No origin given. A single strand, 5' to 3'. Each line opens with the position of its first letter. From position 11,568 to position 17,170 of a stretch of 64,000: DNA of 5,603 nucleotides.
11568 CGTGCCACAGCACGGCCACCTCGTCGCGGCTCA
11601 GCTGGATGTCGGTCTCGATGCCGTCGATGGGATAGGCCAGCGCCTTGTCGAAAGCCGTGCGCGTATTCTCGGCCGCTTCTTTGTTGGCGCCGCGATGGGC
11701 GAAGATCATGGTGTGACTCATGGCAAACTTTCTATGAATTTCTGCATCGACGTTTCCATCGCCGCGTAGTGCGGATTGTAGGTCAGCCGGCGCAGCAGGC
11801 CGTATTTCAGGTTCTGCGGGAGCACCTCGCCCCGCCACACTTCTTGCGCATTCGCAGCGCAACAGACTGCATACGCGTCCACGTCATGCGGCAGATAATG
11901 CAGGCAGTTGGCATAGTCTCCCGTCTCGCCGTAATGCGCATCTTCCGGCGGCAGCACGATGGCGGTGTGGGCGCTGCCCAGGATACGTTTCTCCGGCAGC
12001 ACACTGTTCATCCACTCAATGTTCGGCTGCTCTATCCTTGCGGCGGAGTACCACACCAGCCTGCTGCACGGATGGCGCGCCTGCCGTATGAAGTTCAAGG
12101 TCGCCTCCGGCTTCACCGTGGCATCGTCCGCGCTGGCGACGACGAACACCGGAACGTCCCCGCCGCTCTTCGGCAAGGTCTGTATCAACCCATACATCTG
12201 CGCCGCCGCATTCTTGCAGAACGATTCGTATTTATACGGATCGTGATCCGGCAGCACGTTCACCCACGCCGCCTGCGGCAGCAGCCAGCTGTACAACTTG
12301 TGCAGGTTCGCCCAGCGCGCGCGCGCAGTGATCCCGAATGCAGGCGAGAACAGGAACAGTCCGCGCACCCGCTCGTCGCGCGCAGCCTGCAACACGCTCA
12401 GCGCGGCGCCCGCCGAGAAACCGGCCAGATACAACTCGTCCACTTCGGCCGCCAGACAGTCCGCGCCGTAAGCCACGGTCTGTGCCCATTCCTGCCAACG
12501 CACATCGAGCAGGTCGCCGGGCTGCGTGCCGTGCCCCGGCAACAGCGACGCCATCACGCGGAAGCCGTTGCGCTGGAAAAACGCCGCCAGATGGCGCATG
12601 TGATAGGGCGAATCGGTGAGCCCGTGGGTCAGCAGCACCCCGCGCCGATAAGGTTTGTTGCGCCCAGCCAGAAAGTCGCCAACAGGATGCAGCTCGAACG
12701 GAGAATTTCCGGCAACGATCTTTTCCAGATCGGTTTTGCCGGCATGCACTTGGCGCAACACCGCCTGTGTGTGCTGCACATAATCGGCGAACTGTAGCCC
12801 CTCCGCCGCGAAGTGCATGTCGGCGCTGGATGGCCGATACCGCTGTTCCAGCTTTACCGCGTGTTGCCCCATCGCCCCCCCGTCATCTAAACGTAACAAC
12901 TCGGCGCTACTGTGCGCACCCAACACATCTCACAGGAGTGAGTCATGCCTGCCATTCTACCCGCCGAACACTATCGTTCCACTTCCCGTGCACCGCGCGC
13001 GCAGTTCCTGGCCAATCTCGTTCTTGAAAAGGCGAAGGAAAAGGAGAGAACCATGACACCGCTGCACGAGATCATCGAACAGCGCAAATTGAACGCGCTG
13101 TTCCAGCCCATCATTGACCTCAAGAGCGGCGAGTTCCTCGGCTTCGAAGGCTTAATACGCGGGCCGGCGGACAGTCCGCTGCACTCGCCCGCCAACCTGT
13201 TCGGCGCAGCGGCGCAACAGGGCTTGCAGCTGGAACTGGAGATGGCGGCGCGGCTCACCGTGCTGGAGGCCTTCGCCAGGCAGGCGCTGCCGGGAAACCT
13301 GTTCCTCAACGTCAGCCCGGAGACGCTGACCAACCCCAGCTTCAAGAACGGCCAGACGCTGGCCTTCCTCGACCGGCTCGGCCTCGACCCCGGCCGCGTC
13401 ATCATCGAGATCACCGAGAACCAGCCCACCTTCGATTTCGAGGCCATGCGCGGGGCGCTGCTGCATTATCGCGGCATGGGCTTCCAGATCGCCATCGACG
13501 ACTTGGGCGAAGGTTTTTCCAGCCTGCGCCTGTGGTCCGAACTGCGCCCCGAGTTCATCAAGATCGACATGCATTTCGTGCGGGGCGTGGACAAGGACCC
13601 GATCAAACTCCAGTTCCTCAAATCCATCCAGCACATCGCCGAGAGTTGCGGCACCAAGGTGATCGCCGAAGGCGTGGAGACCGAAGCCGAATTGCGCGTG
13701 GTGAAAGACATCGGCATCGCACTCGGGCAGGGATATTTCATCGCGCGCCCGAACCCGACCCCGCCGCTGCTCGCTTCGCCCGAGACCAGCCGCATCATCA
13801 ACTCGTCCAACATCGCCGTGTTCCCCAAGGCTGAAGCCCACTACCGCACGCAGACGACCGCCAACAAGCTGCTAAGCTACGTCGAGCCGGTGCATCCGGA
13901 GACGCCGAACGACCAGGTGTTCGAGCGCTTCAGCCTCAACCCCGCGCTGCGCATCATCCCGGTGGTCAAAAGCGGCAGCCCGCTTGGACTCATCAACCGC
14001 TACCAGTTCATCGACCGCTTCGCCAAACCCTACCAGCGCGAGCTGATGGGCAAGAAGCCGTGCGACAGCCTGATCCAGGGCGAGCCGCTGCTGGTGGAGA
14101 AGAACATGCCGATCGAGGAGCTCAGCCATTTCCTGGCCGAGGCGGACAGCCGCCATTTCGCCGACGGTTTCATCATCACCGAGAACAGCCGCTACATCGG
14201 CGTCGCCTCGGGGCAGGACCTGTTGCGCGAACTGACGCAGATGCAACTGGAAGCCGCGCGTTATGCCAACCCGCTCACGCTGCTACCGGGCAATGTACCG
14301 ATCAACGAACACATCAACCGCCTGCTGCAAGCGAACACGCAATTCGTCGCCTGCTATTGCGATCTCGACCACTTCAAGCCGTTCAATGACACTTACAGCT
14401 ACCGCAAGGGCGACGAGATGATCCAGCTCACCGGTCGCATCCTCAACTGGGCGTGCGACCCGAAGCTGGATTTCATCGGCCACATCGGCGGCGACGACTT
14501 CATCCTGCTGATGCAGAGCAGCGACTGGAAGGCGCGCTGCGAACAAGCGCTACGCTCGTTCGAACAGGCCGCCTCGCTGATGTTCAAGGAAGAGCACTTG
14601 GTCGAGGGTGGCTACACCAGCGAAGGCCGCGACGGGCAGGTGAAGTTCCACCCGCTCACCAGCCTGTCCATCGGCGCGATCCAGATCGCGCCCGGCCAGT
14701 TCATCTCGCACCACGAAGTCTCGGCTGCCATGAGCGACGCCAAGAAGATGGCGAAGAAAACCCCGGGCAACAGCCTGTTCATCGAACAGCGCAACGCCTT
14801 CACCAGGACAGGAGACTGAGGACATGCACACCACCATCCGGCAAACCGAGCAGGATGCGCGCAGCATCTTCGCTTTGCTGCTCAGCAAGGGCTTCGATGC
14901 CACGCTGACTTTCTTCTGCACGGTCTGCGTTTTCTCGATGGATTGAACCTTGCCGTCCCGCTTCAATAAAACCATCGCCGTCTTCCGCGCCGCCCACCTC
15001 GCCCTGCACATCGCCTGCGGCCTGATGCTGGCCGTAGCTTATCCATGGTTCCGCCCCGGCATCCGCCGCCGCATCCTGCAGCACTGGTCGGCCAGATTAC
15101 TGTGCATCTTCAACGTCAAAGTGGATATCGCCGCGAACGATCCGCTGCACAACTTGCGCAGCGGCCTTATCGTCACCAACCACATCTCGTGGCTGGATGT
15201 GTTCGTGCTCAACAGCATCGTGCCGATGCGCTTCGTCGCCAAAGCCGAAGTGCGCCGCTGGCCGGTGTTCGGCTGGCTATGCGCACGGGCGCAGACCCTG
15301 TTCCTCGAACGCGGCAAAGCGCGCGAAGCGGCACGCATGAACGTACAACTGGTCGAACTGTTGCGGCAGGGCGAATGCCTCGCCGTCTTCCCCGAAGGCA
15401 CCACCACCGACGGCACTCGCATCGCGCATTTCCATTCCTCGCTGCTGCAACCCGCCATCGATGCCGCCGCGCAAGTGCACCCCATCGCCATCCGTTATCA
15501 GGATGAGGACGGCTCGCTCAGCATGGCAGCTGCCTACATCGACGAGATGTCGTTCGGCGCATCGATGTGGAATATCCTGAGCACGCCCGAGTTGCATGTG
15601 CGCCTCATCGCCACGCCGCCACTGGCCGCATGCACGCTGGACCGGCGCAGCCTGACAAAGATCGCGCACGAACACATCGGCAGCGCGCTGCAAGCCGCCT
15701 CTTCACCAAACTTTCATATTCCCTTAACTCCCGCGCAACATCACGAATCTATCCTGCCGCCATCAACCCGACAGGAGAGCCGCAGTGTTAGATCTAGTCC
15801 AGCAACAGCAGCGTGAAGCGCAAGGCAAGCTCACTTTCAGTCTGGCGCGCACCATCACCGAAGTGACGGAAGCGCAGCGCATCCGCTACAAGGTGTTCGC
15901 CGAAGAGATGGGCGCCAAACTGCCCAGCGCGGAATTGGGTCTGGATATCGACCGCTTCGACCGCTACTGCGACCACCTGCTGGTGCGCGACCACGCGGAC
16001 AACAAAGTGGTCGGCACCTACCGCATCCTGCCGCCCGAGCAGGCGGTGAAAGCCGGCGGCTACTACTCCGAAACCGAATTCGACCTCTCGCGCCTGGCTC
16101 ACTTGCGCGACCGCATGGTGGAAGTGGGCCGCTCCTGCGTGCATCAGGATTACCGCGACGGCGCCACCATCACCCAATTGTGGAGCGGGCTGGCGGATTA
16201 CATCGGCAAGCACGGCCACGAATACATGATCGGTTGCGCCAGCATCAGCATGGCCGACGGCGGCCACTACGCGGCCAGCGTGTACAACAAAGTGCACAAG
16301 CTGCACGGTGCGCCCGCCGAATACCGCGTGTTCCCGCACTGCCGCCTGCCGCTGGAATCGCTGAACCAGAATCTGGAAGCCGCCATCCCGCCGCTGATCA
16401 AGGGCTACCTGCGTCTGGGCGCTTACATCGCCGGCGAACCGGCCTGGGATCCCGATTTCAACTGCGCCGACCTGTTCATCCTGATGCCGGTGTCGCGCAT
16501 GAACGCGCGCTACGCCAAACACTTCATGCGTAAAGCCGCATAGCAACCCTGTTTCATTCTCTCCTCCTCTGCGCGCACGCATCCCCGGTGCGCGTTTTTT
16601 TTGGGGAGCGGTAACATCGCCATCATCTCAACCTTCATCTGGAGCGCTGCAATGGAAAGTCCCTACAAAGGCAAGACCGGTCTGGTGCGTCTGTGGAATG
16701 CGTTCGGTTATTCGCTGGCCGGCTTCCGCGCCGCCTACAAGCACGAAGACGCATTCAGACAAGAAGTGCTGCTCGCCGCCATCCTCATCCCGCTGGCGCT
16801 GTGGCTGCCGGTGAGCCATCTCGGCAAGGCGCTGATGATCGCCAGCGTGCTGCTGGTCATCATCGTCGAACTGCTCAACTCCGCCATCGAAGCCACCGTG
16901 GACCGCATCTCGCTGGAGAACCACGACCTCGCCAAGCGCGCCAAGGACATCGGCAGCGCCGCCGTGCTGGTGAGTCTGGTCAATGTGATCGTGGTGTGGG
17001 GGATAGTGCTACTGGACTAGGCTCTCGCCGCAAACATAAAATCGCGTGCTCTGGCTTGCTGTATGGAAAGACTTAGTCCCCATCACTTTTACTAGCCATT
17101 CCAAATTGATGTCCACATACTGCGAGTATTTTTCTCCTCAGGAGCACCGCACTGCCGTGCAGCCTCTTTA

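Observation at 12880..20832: Phosphate-starvation membrane-remodelling cluster marked by four Pho-box-like promoters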

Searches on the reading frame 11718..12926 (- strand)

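Call 3: search_protein_families(library=pfam, proteins=[window:11718-12926:-])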
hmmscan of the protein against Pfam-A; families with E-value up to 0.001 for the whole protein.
window:11718-12926:- (402 aa): 2 families
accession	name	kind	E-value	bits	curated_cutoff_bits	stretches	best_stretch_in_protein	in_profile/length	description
PF12146.15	Hydrolase_4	-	1.5e-16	60.9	27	1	94-296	4-230/239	Serine aminopeptidase, S33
PF00561.26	Abhydrolase_1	-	6.2e-07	29.8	25.8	1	97-209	3-121/245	alpha/beta hydrolase fold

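Call 9: search_protein_families(library=ncbifam, proteins=[window:11718-12926:-])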
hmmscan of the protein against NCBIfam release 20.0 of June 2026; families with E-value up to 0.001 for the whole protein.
window:11718-12926:- (402 aa): 4 families
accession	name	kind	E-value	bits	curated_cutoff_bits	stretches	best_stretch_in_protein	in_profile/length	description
TIGR03056.1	bchO_mg_che_rel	equivalog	8.1e-07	28.3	172.55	1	97-188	31-119/278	alpha/beta fold hydrolase BchO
NF011457.0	PRK14875.1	equivalog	3.2e-06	26.3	307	1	93-196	131-232/372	acetoin dehydrogenase dihydrolipoyllysine-residue acetyltransferase subunit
NF051488.1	bifunc_PcaDC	exception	5e-06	25.9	390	1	119-207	36-123/375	bifunctional 3-oxoadipate enol-lactonase/4-carboxymuconolactone decarboxylase PcaDC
TIGR03101.1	hydr2_PEP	hypoth_equivalog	2.3e-05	24.1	202.75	1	112-197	47-134/266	hydrolase 2, exosortase A system-associated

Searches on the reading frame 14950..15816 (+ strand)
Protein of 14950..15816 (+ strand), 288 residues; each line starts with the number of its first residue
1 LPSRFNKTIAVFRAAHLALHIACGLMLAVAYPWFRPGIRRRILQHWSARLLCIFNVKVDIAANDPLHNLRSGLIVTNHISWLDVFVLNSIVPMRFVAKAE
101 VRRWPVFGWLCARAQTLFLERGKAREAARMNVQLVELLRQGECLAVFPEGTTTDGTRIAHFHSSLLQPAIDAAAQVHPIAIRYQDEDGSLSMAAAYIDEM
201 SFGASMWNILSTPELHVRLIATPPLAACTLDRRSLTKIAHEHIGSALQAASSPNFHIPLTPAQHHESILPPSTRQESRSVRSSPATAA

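Call 3: search_protein_families(library=pfam, proteins=[window:14950-15816:+])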
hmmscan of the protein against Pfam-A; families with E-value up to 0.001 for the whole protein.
window:14950-15816:+ (288 aa): 1 family
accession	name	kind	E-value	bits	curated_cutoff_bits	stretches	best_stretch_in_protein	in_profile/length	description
PF01553.26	Acyltransferase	-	4.6e-25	88.4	23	1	64-181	8-131/132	Acyltransferase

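Call 9: search_protein_families(library=ncbifam, proteins=[window:14950-15816:+])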
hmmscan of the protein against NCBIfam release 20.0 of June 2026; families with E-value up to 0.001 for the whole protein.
window:14950-15816:+ (288 aa): 9 families
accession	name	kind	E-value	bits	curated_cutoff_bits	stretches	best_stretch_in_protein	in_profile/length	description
NF052552.1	LyOrLpactfOlsARHOCB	equivalog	5.4e-36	124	300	1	43-248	62-269/271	lyso-ornithine lipid O-acyltransferase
NF052553.1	LyOrLpactfOlsABRUA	equivalog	1.7e-35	122.5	300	1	12-245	9-253/263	lyso-ornithine lipid O-acyltransferase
TIGR00530.1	AGP_acyltrn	subfamily_domain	4.6e-27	94.3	102.95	1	56-181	2-129/130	1-acylglycerol-3-phosphate O-acyltransferase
NF006386.0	PRK08633.1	equivalog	7.8e-11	40.4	1221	1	54-182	427-552/1147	acyl-[ACP]--phospholipid O-acyltransferase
NF011593.0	PRK15018.1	equivalog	4.9e-06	26.5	501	1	43-182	38-180/245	1-acylglycerol-3-phosphate O-acyltransferase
NF058536.1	LPAAT_acyl_YihG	equivalog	1.5e-05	24.4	260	1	52-121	64-138/290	1-acylglycerol-3-phosphate O-acyltransferase, YihG family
NF010621.0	PRK14014.1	domain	1.7e-05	24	186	1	51-121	68-143/301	acetyltransferase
NF005959.0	PRK08043.1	equivalog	0.00013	20.4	886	1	52-204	12-159/719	bifunctional acyl-ACP--phospholipid O-acyltransferase/long-chain-fatty-acid--ACP ligase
NF005291.0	PRK06814.1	equivalog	0.00015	19.8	1349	1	52-155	437-537/1140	acyl-[ACP]--phospholipid O-acyltransferase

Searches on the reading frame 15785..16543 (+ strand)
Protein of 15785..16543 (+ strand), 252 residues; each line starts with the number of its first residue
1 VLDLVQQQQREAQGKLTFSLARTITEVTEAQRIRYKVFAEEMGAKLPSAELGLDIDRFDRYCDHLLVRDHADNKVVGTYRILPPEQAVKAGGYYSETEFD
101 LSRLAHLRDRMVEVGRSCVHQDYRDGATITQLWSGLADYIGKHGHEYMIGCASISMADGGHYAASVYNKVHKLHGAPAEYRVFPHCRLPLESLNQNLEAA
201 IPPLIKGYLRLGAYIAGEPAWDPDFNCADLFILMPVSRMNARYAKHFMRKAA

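Call 3: search_protein_families(library=pfam, proteins=[window:15785-16543:+])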
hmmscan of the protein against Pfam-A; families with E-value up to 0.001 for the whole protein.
window:15785-16543:+ (252 aa): 2 families
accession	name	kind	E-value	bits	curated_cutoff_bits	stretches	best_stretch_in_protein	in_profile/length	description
PF13444.12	Acetyltransf_5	-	4.8e-40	136.8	22.4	1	33-134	1-102/102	Acetyltransferase (GNAT) domain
PF21926.2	FeeM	-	0.00042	20.6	27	1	29-145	1-115/158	N-acyl amino acid synthase FeeM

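Call 9: search_protein_families(library=ncbifam, proteins=[window:15785-16543:+])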
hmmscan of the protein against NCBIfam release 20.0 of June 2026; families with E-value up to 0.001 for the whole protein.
window:15785-16543:+ (252 aa): 6 families
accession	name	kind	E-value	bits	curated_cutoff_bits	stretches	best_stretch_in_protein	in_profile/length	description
NF052555.1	OrAlActfOlsBBRUA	equivalog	3.6e-58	197.3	320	1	14-250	21-273/278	l-ornithine N(alpha)-acyltransferase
NF052554.1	OrAlActfOlsBRHOCB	equivalog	4e-55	187.4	350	1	13-249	5-255/256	L-ornithine N(alpha)-acyltransferase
NF052615.1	orn_lipid_OlsF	equivalog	1.3e-19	70.3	620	1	53-157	343-452/570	bifunctional ornithine lipid synthase OlsF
TIGR03694.1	exosort_acyl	subfamily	2.4e-09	37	111.95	1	20-125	12-125/241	PEP-CTERM/exosortase system-associated acyltransferase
NF053696.1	GlyAclTfGlsBBct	equivalog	0.00026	20.2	300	0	31-128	47-149/303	glycine N(alpha)-acyltransferase GlsB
NF052393.1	AHserLSynTraI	equivalog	0.00097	18.4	250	0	25-132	16-120/212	acyl-homoserine-lactone synthase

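Call 16: find_related_loci(query=window:15785-16543:+, collection=genome_contigs, flank=10000)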
Query window:15785-16543:+ (252 aa) in genome_contigs; peptide patterns used: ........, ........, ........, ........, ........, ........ (x = any residue, [..] = any of these).
600 stretches matched a pattern (row limit reached: there are more); 586 encode a relative of the query (tblastn E <= 1e-3); the best 80 are kept; 80 distinct loci.
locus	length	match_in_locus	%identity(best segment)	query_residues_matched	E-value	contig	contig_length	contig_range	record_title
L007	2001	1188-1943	92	1-252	2e-176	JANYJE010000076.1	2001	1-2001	MAG: Nitrosomonadales bacterium isolate GL140_3_metabinner_61_sub GL140_3_k141_95747, whole genome shotgun sequence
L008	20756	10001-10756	90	1-252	8e-161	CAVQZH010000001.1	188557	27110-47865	MAG: uncultured proteobacterium isolate MFD06526.bin.2.101 genome assembly, contig: contig_122, whole genome shotgun seq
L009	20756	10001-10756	90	1-252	5e-160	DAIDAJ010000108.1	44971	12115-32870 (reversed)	MAG TPA_asm: Sideroxydans sp. isolate clean1839 k141_17205, whole genome shotgun sequence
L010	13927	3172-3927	89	1-252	1e-157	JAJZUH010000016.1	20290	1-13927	MAG: Proteobacteria bacterium isolate SKS4.bin25 NODE_3868_length_20290_cov_14.575857, whole genome shotgun sequence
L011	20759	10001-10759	89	1-252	2e-155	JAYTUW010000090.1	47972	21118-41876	MAG: Sideroxydans sp. isolate GFS_5629 GFS_5629_89, whole genome shotgun sequence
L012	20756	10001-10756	87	1-252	1e-154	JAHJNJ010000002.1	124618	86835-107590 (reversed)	MAG: Gammaproteobacteria bacterium isolate Old_saline_glass_biofilm.mb.10 Old_saline_glass_b.mb.10_k141_4796, whole geno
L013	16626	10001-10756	88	1-252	2e-154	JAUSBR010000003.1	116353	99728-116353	MAG: Sideroxyarcus sp. isolate E6_metabat.bin.91_sub E6_k141_366666, whole genome shotgun sequence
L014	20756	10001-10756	88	1-252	3e-154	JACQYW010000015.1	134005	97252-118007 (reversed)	MAG: Nitrosomonadales bacterium isolate NC_groundwater_1551_Pr4_S-0.65um_59_25 SR1-18-Sp65_coassembly_scaffold_374186, w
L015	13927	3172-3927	88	1-252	7e-154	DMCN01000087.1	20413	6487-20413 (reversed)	MAG TPA_asm: Gallionellaceae bacterium isolate UBA12482 contig_11731, whole genome shotgun sequence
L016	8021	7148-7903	86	1-252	2e-153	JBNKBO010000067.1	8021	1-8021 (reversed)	MAG: Sideroxydans sp. isolate F1F2.bin.5.strict NODE_67_length_8021_cov_22.013343, whole genome shotgun sequence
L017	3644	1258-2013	87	1-251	2e-158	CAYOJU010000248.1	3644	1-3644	MAG TPA_asm: uncultured Sideroxydans sp. isolate binchicken_co241_252 genome assembly, contig: NODE_34268_length_3644_co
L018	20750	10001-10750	86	1-251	5e-153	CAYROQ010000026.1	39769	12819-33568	MAG TPA_asm: uncultured Sideroxydans sp. isolate SRP178908_co1_147 genome assembly, contig: NODE_532_length_39769_cov_5.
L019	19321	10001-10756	85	1-252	2e-152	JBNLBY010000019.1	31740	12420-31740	MAG: Sideroxydans sp. isolate C2.bin.17.strict NODE_19_length_31740_cov_3.579130, whole genome shotgun sequence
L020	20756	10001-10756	86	1-252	2e-152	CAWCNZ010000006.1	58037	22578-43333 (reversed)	MAG: uncultured beta proteobacterium isolate MFD03899.bin.2.29 genome assembly, contig: contig_46965, whole genome shotg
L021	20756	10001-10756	85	1-252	9e-152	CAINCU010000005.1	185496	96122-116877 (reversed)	MAG: uncultured Gallionellaceae bacterium isolate MJ-time_bin-5145 genome assembly, contig: bin-5145:05/76, whole genome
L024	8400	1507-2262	85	1-252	5e-151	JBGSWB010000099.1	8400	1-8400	MAG: Sideroxydans sp. isolate JTS-AC470 k141_4467542, whole genome shotgun sequence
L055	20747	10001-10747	71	1-249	2e-123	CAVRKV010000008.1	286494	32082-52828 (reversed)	MAG: uncultured beta proteobacterium isolate MFD01231.bin.1.14 genome assembly, contig: contig_36600, whole genome shotg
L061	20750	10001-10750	70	1-250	2e-122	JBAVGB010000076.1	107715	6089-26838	MAG: Gallionella sp. isolate MFD06949_ilm_asm_bin1 k127_160444, whole genome shotgun sequence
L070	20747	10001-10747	69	1-249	1e-120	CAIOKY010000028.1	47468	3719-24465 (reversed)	MAG: uncultured Nitrosomonadales bacterium isolate Umea_bin-02398 genome assembly, contig: bin-02398:028/160, whole geno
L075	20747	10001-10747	69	1-249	5e-119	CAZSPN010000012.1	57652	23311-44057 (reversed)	MAG TPA_asm: uncultured Gallionella sp. isolate SRP178908_co1_118 genome assembly, contig: NODE_260_length_57652_cov_3.8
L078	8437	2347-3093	69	1-249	9e-119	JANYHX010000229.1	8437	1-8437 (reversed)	MAG: Gallionella sp. isolate GL140_2_metabinner_122 GL140_2_k141_944677, whole genome shotgun sequence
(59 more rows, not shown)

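Call 36: search_protein_families(library=pfam, proteins=[L070:16838-17887:+, L055:12935-14809:+, L078:3158-4333:+, L055:15097-16350:+, L024:2752-4632:-, L075:5231-7351:+, L061:17824-18540:+])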
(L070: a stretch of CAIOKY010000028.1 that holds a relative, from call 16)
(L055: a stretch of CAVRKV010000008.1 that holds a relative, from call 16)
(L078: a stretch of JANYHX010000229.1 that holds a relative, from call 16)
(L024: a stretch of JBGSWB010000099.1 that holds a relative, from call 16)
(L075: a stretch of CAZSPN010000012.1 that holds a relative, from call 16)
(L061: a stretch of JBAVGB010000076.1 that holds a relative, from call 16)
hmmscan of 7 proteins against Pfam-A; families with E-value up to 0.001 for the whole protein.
L070:16838-17887:+ (349 aa): 4 families
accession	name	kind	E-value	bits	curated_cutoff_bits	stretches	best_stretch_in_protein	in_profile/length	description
PF12849.12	PBP_like_2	-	1.3e-40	140.3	27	1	21-306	4-262/267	PBP superfamily domain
PF01547.30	SBP_bac_1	-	3e-21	77.2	26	1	27-311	2-304/307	Bacterial extracellular solute-binding protein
PF12727.12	PBP_like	-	5.7e-07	29.3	27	1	49-246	5-178/193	PBP superfamily domain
PF13531.11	SBP_bac_11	-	0.00077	19.7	25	0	32-108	4-83/227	Bacterial extracellular solute-binding protein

L055:12935-14809:+ (624 aa): 1 family
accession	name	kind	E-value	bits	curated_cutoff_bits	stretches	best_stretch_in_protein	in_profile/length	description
PF00224.27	PK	-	3.3e-48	164.9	30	2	376-589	108-315/328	Pyruvate kinase, barrel domain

L078:3158-4333:+ (391 aa): 2 families
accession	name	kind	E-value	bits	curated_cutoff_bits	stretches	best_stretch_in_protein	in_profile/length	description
PF13609.12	Porin_4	-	1.3e-40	140.6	27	1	30-357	4-309/310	Gram-negative porin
PF00267.27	Porin_1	-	1.8e-16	60.9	23.7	1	84-296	26-237/337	Gram-negative porin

L055:15097-16350:+ (417 aa): 1 family
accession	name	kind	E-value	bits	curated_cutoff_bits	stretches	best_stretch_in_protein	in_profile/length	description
PF04185.19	Phosphoesterase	-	7.5e-18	65.2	23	1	53-292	105-255/356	Phosphoesterase family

L024:2752-4632:- (626 aa): 1 family
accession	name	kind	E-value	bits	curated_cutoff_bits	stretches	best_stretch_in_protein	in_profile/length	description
PF00224.27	PK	-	4.4e-57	194.1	30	2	335-580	85-315/328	Pyruvate kinase, barrel domain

L075:5231-7351:+ (706 aa): 5 families
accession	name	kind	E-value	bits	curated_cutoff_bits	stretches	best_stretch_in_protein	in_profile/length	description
PF17941.7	PP_kinase_C_1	-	1.7e-73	246.1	25.7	1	353-516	1-164/167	Polyphosphate kinase C-terminal domain 1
PF13090.12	PP_kinase_C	-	3.2e-64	216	25.8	1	527-697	3-172/172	Polyphosphate kinase C-terminal domain 2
PF02503.22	PP_kinase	-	1.5e-60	204.5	31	1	143-325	2-183/183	Polyphosphate kinase middle domain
PF13089.11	PP_kinase_N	-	2.7e-34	118.1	23.8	1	28-133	1-106/107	Polyphosphate kinase N-terminal domain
PF13091.12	PLDc_2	-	2.1e-11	44.2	27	1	394-513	15-131/132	PLD-like domain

L061:17824-18540:+ (238 aa): 1 family
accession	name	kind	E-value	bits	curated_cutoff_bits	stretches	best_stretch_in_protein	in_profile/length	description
PF01895.24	PhoU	-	4.1e-40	136.5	23.5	2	22-108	1-87/89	PhoU domain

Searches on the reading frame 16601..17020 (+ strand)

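Call 3: search_protein_families(library=pfam, proteins=[window:16601-17020:+])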
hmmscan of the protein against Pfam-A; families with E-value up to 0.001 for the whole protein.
window:16601-17020:+ (139 aa): 2 families
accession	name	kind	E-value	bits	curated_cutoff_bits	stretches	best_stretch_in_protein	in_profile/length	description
PF01219.24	DAGK_prokar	-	3e-36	123.8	22.3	1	36-137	1-102/102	Prokaryotic diacylglycerol kinase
PF09913.15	DUF2142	-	0.00044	19.6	30.1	1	28-89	126-187/395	Predicted membrane protein (DUF2142)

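Call 9: search_protein_families(library=ncbifam, proteins=[window:16601-17020:+])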
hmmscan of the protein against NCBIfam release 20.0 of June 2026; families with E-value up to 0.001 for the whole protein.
window:16601-17020:+ (139 aa): 0 families
